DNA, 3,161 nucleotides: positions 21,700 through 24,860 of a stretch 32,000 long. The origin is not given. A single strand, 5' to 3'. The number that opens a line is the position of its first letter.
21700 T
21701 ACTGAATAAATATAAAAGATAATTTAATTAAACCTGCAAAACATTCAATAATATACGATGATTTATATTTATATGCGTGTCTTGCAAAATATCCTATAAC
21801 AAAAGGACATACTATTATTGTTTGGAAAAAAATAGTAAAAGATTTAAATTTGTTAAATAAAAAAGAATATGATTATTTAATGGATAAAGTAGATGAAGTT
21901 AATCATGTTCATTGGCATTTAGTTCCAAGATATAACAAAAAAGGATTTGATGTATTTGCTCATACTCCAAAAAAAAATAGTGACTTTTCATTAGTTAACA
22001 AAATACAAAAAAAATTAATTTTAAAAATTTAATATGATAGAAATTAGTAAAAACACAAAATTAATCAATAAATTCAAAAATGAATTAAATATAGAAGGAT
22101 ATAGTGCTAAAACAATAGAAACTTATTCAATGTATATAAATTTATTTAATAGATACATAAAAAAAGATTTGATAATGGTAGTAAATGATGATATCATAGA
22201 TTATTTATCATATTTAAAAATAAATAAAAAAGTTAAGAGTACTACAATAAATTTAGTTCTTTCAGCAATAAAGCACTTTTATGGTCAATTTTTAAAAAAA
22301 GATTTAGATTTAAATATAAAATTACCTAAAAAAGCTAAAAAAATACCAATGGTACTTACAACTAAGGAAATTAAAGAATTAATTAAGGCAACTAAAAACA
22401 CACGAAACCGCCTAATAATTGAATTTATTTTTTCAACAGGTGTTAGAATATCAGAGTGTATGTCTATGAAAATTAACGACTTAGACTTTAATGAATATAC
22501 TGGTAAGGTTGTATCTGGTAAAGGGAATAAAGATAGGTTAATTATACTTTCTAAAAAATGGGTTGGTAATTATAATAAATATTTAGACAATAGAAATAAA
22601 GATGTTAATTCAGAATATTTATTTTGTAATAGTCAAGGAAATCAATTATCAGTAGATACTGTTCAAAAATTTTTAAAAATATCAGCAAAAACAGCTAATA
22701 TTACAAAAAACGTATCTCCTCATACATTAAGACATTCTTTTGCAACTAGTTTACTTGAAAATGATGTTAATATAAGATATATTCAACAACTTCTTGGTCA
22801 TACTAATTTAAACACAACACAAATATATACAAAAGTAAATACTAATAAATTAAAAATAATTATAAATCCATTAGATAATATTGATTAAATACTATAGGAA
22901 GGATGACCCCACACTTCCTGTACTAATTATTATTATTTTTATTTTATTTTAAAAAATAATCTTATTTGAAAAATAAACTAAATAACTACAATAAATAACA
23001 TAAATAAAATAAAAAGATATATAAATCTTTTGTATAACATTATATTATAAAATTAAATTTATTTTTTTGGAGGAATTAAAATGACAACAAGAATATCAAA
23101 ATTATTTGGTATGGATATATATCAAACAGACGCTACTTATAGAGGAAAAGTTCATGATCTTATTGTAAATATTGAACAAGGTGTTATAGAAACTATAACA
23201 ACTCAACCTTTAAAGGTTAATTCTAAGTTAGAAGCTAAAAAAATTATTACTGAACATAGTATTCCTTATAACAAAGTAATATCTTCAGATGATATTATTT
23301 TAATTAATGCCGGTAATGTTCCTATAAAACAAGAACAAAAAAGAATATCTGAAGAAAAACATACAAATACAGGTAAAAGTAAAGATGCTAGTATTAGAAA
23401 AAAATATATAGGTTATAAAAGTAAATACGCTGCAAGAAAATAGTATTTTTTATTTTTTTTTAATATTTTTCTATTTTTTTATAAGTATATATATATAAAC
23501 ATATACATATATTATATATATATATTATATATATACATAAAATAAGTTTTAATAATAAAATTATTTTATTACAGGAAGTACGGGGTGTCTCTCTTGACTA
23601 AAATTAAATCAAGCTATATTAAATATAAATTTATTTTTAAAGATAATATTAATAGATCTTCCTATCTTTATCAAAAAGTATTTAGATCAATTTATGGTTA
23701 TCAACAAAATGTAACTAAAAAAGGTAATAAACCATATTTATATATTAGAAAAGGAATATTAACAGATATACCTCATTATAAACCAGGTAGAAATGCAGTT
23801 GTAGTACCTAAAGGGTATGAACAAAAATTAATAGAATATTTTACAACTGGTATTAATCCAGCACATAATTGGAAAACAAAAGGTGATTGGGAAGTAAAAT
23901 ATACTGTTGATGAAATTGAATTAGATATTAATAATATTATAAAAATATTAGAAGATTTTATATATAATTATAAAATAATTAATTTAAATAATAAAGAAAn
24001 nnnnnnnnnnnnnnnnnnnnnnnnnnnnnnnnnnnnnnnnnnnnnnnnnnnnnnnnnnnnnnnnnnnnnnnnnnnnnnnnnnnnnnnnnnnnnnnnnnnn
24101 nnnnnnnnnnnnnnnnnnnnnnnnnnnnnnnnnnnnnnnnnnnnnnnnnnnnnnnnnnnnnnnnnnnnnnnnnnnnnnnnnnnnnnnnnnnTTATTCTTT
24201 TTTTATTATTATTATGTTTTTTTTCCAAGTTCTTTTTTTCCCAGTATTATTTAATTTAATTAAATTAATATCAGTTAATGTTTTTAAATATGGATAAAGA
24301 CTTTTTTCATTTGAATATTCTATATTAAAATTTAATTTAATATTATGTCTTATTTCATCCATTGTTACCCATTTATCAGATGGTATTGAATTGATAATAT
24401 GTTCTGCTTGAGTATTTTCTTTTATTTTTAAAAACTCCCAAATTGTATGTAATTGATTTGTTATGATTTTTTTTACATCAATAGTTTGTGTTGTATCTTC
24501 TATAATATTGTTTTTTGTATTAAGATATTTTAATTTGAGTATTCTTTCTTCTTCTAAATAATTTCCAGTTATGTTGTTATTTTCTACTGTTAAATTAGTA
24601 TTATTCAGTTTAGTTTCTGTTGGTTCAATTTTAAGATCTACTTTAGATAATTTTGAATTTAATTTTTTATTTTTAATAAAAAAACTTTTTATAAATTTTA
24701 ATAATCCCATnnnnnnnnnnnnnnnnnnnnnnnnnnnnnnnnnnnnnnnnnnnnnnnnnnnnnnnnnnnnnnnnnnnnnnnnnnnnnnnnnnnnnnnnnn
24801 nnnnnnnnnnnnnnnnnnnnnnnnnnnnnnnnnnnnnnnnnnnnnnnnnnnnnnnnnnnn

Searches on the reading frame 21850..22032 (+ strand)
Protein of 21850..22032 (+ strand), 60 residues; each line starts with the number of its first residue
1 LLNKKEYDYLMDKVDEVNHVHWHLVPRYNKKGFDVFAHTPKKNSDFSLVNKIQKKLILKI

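Call 7: search_protein_families(library=pfam, proteins=[window:21850-22032:+], max_evalue=0.1)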
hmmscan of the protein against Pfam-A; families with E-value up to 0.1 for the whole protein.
window:21850-22032:+ (60 aa): 1 family
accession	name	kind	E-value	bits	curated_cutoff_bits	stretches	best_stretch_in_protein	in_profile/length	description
PF01230.28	HIT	-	0.005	17.9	21.5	1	13-29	81-97/98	HIT domain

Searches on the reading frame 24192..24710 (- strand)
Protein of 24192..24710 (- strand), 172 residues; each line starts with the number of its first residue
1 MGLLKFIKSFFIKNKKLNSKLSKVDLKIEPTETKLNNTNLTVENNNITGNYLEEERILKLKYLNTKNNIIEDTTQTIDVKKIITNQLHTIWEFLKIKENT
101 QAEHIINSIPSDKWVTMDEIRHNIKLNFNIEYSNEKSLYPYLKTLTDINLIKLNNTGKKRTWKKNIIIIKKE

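Call 7: search_protein_families(library=pfam, proteins=[window:24192-24710:-], max_evalue=0.1)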
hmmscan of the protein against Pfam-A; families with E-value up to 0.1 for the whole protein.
window:24192-24710:- (172 aa): 0 families

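Call 11: find_homologous_proteins(query=window:24192-24710:-, max_evalue=0.01)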
Query window:24192-24710:- (172 aa): 89 proteins with E <= 0.01 among 214 candidates.
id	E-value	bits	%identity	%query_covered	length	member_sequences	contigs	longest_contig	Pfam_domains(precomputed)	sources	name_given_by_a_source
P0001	5.7e-99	347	99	100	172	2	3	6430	-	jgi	jgi:hypothetical protein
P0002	3.5e-59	217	66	99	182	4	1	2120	-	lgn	-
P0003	6.4e-55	203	63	99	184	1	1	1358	-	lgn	-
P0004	8.7e-55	203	83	70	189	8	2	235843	-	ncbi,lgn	-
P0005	4.2e-54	201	62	99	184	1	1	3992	-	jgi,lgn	-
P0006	6.3e-53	197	60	99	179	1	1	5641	-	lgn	-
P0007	1.0e-52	196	79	70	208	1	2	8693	-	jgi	jgi:hypothetical protein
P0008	1.0e-50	190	54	94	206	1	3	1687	-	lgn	-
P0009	2.2e-49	185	75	66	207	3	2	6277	-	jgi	jgi:hypothetical protein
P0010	2.1e-44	169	58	100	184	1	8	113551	-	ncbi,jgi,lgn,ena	-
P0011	1.9e-43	166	81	56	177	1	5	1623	-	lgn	-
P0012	4.2e-41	159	55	99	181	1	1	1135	-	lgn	-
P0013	1.5e-39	153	53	94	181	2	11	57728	-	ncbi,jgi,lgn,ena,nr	ncbi:MAG: hypothetical protein WCY27_03775 [archaeon]|jgi:hypothetical protein|nr:hypothetical prote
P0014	1.2e-38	151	80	56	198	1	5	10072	-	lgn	-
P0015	3.9e-38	149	60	76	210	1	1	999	-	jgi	jgi:hypothetical protein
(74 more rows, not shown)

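Call 13: find_related_loci(query=A1, collection=genome_contigs, flank=6000)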
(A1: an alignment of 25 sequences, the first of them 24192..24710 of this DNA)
Query A1 (172 aa) in genome_contigs; peptide patterns used: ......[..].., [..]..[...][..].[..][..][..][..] (x = any residue, [..] = any of these).
121 stretches matched a pattern; 52 encode a relative of the query (tblastn E <= 1e-3); 52 distinct loci.
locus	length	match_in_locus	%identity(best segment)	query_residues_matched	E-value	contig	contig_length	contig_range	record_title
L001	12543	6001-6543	66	1-171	3e-65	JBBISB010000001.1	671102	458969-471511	MAG: Candidatus Iainarchaeum archaeon isolate FAS170219_bin_363 NODE_1_length_671102_cov_21.388244, whole genome shotgun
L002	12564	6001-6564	64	1-171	2e-63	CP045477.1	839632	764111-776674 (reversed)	MAG: Candidatus Forterrea multitransposorum CG_2015-17_Forterrea_25_41 chromosome, complete genome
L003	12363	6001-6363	83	51-171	5e-62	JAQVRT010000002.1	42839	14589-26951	MAG: Candidatus ainarchaeum sp. isolate STF1_257 NODE_1737_length_42839_cov_6.994381_Sandtown_F1, whole genome shotgun s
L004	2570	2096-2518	56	33-172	9e-44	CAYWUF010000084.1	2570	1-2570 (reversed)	MAG TPA_asm: uncultured archaeon isolate SRP192927_co2_630 genome assembly, contig: NODE_109101_length_2570_cov_15.68628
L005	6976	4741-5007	79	83-171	1e-43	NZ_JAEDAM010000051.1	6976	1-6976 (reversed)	Candidatus Vampirococcus lugosii isolate Chiprana VAMP_163, whole genome shotgun sequence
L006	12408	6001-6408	55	38-172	5e-43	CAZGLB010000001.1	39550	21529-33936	MAG TPA_asm: uncultured archaeon isolate SRP263991_co7_50 genome assembly, contig: NODE_1153_length_39550_cov_221.823395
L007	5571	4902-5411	53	1-162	4e-42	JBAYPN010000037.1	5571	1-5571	MAG: archaeon isolate SO_2016_LW2_139 scaffold33924_LW138R_2016, whole genome shotgun sequence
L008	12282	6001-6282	77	75-169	4e-42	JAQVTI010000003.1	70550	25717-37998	MAG: Candidatus ainarchaeum sp. isolate STF1_294 NODE_672_length_70550_cov_5.966247_Sandtown_F1, whole genome shotgun se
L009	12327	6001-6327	65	66-170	8e-42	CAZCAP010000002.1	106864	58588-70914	MAG TPA_asm: uncultured archaeon isolate SRP178699_co1_70 genome assembly, contig: NODE_106_length_106864_cov_43.945295,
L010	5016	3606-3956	63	53-170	5e-41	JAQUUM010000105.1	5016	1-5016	MAG: Bacilli bacterium isolate STD2_143 NODE_74087_length_5016_cov_5.210677_Sandtown_D2, whole genome shotgun sequence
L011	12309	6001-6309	64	70-172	4e-41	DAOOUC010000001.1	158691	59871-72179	MAG TPA_asm: archaeon isolate AMR_MDS_2477 NODE_90_length_158691_cov_7.952155, whole genome shotgun sequence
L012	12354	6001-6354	63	58-172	4e-41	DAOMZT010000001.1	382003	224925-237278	MAG TPA_asm: archaeon isolate AMR_MDS_3992 NODE_2_length_382003_cov_13.773443, whole genome shotgun sequence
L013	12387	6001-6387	55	39-172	8e-41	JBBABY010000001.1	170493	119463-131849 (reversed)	MAG: archaeon isolate SO_2017_LW1_34 NODE_22_length_170493_cov_1.622730_LW64-88_2017, whole genome shotgun sequence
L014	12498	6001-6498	51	1-164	1e-40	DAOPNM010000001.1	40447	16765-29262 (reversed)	MAG TPA_asm: archaeon isolate AMR_MDS_1600 NODE_1302_length_40447_cov_6.116335, whole genome shotgun sequence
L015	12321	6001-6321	67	66-169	9e-40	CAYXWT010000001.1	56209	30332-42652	MAG TPA_asm: uncultured archaeon isolate SRP191223_co1_94 genome assembly, contig: NODE_329_length_56209_cov_22.603163,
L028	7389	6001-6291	51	73-170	2e-26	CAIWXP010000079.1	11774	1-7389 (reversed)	MAG: Candidatus Diapherotrites archaeon isolate AlinenLipids_bin-4341 genome assembly, contig: bin-4341:079_195, whole g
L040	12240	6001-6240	54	90-169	3e-23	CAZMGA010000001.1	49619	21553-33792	MAG TPA_asm: uncultured archaeon isolate SRP192927_co2_903 genome assembly, contig: NODE_690_length_49619_cov_10.237168,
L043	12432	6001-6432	37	1-169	3e-22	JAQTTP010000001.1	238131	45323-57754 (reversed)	MAG: Candidatus ainarchaeum sp. isolate STB_43 NODE_110_length_238131_cov_4.816289_Sandtown_B, whole genome shotgun sequ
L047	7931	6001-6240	50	90-169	8e-21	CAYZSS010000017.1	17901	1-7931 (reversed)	MAG TPA_asm: uncultured archaeon isolate SRP178699_co1_638 genome assembly, contig: NODE_3901_length_17901_cov_7.046901,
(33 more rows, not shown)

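Call 27: search_solved_structures(query=A1, max_evalue=10)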
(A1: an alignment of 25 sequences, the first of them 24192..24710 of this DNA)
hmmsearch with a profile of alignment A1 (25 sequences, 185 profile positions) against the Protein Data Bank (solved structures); distinct sequences matched with E-value up to 10: 0.

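Call 32: search_protein_families(library=pfam, proteins=[L040:3884-4867:+, L040:4878-5825:+, L028:3836-4747:+, L028:4936-5883:+, L043:3127-4875:+, L047:2975-4726:+], max_evalue=0.01)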
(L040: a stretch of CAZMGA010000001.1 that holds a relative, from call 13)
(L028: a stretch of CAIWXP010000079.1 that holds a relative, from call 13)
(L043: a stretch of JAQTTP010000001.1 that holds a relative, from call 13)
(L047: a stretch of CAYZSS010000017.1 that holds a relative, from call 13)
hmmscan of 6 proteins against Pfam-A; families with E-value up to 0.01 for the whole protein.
L040:3884-4867:+ (327 aa): 2 families
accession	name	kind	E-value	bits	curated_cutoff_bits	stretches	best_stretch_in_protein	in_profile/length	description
PF00535.33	Glycos_transf_2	-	1.7e-28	100.1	23.3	1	10-140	1-131/168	Glycosyl transferase family 2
PF13641.12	Glyco_tranf_2_3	-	4.2e-07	30.6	27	1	9-99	3-99/230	Glycosyltransferase like family 2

L040:4878-5825:+ (315 aa): 3 families
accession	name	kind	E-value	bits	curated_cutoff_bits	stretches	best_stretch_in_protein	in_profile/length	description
PF01207.24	Dus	-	7.6e-58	196.5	20.4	1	21-266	2-249/311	Dihydrouridine synthase (Dus)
PF00977.27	His_biosynth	-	3.3e-05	23.9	23.6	1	187-232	177-221/228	Histidine biosynthesis protein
PF01180.27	DHO_dh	-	0.002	17.8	27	0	81-214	104-254/291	Dihydroorotate dehydrogenase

L028:3836-4747:+ (303 aa): 4 families
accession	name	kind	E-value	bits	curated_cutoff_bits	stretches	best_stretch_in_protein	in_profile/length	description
PF00535.33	Glycos_transf_2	-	1.1e-26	94.2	23.3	1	14-103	2-92/168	Glycosyl transferase family 2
PF10111.15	Glyco_tranf_2_2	-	7.5e-09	35.9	27.3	1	13-101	1-93/276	Glycosyltransferase like family 2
PF13641.12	Glyco_tranf_2_3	-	8.1e-08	33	27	1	12-101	3-98/230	Glycosyltransferase like family 2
PF13704.12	Glyco_tranf_2_4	-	0.0058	17.5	27.5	1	20-68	2-47/98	Glycosyl transferase family 2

L028:4936-5883:+ (315 aa): 2 families
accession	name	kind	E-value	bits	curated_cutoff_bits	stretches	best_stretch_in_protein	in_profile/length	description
PF01207.24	Dus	-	2.8e-53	181.5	20.4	1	21-301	2-282/311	Dihydrouridine synthase (Dus)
PF00724.26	Oxidored_FMN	-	0.006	16.3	27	0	173-244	262-336/342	NADH:flavin oxidoreductase / NADH oxidase family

L043:3127-4875:+ (582 aa): 23 families
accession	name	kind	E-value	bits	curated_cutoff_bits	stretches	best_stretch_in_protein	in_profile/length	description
PF00005.33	ABC_tran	-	1.4e-39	136.2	25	2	96-241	7-136/137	ABC transporter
PF02463.25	SMC_N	-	3.9e-11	43.3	40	1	102-262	26-190/220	RecF/RecN/SMC N terminal domain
PF12837.12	Fer4_6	-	5e-06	26.7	25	1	45-68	1-24/24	4Fe-4S binding domain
PF00037.32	Fer4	-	6.3e-06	26.2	21.1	1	46-69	1-24/24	4Fe-4S binding domain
PF13304.12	AAA_21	-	1.2e-05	26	27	0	365-393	1-35/304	AAA domain, putative AbiEii toxin, Type IV TA system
PF12838.12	Fer4_7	-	1.8e-05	25.5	27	1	18-67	4-52/52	4Fe-4S dicluster domain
PF14697.11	Fer4_21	-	2.4e-05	24.8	35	1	7-69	1-58/59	4Fe-4S dicluster domain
PF03193.22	RsgA_GTPase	-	8.2e-05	22.9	30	0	99-126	105-132/174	RsgA GTPase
PF13476.12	AAA_23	-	9.6e-05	23.5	27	0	101-218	20-142/201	AAA domain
PF13237.11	Fer4_10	-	0.00011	22.5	25.5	2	8-64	3-53/53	4Fe-4S dicluster domain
PF13555.12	AAA_29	-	0.00012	22.2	27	0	98-127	21-49/61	P-loop containing region of AAA domain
PF13401.12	AAA_22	-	0.00017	22.4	27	0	364-502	6-119/130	AAA domain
PF01926.29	MMR_HSR1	-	0.00017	22.1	21.9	0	103-131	2-29/113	50S ribosome-binding GTPase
PF25160.1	LdpA_Fe-S-bd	-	0.00017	21.7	27.6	1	18-70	4-45/49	LdpA Fe-S cluster-binding domain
PF13479.12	AAA_24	-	0.0003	21.1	27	0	366-383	5-22/195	AAA domain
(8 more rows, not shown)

L047:2975-4726:+ (583 aa): 19 families
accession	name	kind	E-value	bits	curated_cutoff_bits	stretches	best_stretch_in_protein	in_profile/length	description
PF00005.33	ABC_tran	-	1e-37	130.2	25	2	99-241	10-136/137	ABC transporter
PF02463.25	SMC_N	-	1e-11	45.1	40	1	101-263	25-191/220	RecF/RecN/SMC N terminal domain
PF13304.12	AAA_21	-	1.6e-08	35.4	27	0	365-383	1-19/304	AAA domain, putative AbiEii toxin, Type IV TA system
PF14697.11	Fer4_21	-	2.8e-05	24.6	35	1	7-69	1-58/59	4Fe-4S dicluster domain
PF13555.12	AAA_29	-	2.8e-05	24.2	27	0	102-118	24-40/61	P-loop containing region of AAA domain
PF01926.29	MMR_HSR1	-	5.5e-05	23.7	21.9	0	103-158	2-55/113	50S ribosome-binding GTPase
PF00037.32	Fer4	-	6.2e-05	23.1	21.1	1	47-69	2-24/24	4Fe-4S binding domain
PF12837.12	Fer4_6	-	6.5e-05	23.1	25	1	45-68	1-24/24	4Fe-4S binding domain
PF13237.11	Fer4_10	-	7.8e-05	23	25.5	1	8-64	3-53/53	4Fe-4S dicluster domain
PF12838.12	Fer4_7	-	0.00011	23.1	27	1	18-67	4-52/52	4Fe-4S dicluster domain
PF13401.12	AAA_22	-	0.00019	22.2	27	0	365-498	7-114/130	AAA domain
PF08477.19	Roc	-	0.00024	21.8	27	0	367-404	3-39/119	Ras of Complex, Roc, domain of DAPkinase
PF25160.1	LdpA_Fe-S-bd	-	0.00044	20.4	27.6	1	19-70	5-45/49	LdpA Fe-S cluster-binding domain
PF13479.12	AAA_24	-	0.00058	20.2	27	0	366-383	5-22/195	AAA domain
PF19263.5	DUF5906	-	0.00073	20.6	27.6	0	105-205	1-101/114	Family of unknown function (DUF5906)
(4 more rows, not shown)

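Call 33: predict_structure(alignment_id=A1)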
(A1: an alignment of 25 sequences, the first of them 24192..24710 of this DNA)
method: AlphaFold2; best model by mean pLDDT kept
length: 172 residues; sequences in the alignment: 25
mean_pLDDT: 63.6   pTM: 0.44
mean pLDDT of the five models: 63.6, 63.5, 63.1, 61.1, 59.9
residues with pLDDT >= 90: 30; 70-90: 39; 50-70: 41; < 50: 62
segments of 3 or more residues with pLDDT < 50: 8-10, 12-51, 66-78
pLDDT, mean of each block of 10 residues (from residue 1): 50 44 39 35 40 58 49 47 52 64 89 91 91 87 86 88 74 51
secondary structure, 60 per line:
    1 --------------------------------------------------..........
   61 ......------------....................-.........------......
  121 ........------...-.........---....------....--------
elements in order: H51-66 H79-98 H100-108 H117-128 H139-147 E151-154 E161-164

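Call 37: fold_search(model_id=the predicted structure, library=pdb)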
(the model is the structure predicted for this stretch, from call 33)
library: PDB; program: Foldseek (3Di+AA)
matches with E <= 10: 1159; with E <= 0.001: 0
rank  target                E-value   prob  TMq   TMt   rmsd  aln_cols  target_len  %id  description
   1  2xig_B                2.1e-03  1.00  0.34  0.39   5.7        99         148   22  The structure of the Helicobacter pylori ferric uptake regulator Fur reveals three functional metal binding sites (released 2011-01-19)
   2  4omz_B                2.8e-03  1.00  0.37  0.60   7.5        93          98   14  Crystal Structure of NolR from Sinorhizobium fredii (released 2014-04-16)
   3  4gxo_B                3.2e-03  1.00  0.34  0.42  14.4       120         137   12  Crystal structure of Staphylococcus aureus protein SarZ mutant C13E (released 2012-09-26)
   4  4lmy_A                3.4e-03  1.00  0.34  0.39   4.1        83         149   18  Structure of GAS PerR-Zn-Zn (released 2014-04-02)
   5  2xig_C                6.1e-03  1.00  0.35  0.39   6.0        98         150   21  The structure of the Helicobacter pylori ferric uptake regulator Fur reveals three functional metal binding sites (released 2011-01-19)
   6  1r1t_B                6.5e-03  1.00  0.32  0.50   8.5        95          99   10  Crystal structure of the cyanobacterial metallothionein repressor SmtB in the apo-form (released 2004-05-18)
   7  4omy_A                7.9e-03  1.00  0.36  0.60   6.6        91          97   14  Crystal Structure of SeMet NolR from Sinorhizobium fredii in complex with oligo AT DNA (released 2014-04-16)
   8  4lmy_B                7.9e-03  1.00  0.34  0.37   3.7        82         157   20  Structure of GAS PerR-Zn-Zn (released 2014-04-02)
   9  6cdb_A                8.4e-03  1.00  0.36  0.59   4.0        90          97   17  Crystal Structure of V66L CzrA in the Zn(II)bound state (released 2018-07-11)
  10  1r1u_B                8.9e-03  1.00  0.37  0.63   2.6        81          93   18  Crystal structure of the metal-sensing transcriptional repressor CzrA from Staphylococcus aureus in the apo-form (released 2004-05-18)
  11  4esf                  8.9e-03  1.00  0.32  0.51   3.5        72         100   19  Crystal structure of PadR-like transcriptional regulator (BCE3449) from Bacillus cereus strain ATCC 10987 (released 2012-12-05)
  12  2l01_MODEL_1_A        9.5e-03  1.00  0.33  0.68   4.6        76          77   17  Solution NMR Structure of protein BVU3908 from Bacteroides vulgatus, Northeast Structural Genomics Consortium  (released 2010-08-25)
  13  2fe3_B                9.5e-03  1.00  0.35  0.42   3.8        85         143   20  The crystal structure of bacillus subtilis PerR-Zn reveals a novel Zn(Cys)4 Structural redox switch (released 2006-12-19)
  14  3eyy_A                1.1e-02  1.00  0.35  0.43   3.7        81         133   16  Structural basis for the specialization of Nur, a nickel-specific Fur homologue, in metal sensing and DNA recognition (released 2009-06-09)
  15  2mh2_MODEL_1_A        1.1e-02  1.00  0.29  0.68   3.0        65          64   11  Structural insights into the DNA recognition and protein interaction domains reveal fundamental homologous DNA (released 2014-04-16)
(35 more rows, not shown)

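Call 44: search_protein_families(library=ncbifam, proteins=[window:24192-24710:-], max_evalue=0.1)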
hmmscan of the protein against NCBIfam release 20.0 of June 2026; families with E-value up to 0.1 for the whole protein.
window:24192-24710:- (172 aa): 0 families

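Call 48: find_related_loci(query=A1, collection=viral_contigs, flank=6000)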
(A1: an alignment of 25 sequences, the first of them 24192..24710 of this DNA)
Query A1 (172 aa) in viral_contigs; peptide patterns used: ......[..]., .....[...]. (x = any residue, [..] = any of these).
51 stretches matched a pattern, but none encodes a relative of the query by tblastn (E <= 1e-3).

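Call 53: search_protein_representatives(alignment_id=A1)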
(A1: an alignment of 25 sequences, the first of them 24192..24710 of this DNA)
Query: 25 sequences, 185 profile positions. Proteins with E-value up to 0.001 (for the whole library): 37; up to 1e-10: 37; up to 1e-30: 25. The best 37 are listed.
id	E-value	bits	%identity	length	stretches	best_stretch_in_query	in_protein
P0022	7.3e-61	221.6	-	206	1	1-184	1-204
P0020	1.3e-52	194.7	-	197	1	4-184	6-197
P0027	7.6e-50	185.7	-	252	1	22-184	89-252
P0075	3.7e-48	180.2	-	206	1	3-182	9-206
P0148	6.0e-44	166.5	-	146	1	79-184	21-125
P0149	1.6e-39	152.1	-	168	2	65-183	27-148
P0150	1.8e-38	148.6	-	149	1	88-184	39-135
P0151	7.0e-38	146.7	-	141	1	82-184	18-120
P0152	9.0e-38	146.3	-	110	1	97-184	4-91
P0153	7.7e-37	143.3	-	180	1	90-182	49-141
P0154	1.1e-36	142.8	-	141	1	93-184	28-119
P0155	1.3e-36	142.6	-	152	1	67-184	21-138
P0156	1.5e-36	142.3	-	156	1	83-184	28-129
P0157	4.0e-36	140.9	-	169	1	47-184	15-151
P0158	3.6e-35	137.8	-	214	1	3-184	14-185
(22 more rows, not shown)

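Call 69: search_protein_families(library=phrogs, proteins=[window:24192-24710:-], max_evalue=0.1)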
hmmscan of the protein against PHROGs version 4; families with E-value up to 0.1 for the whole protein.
window:24192-24710:- (172 aa): 1 family
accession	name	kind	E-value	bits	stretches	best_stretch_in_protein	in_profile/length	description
phrog_7745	-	moron, auxiliary metabolic gene and host takeover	0.0014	19.4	1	6-117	26-124/164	superinfection exclusion SieA-like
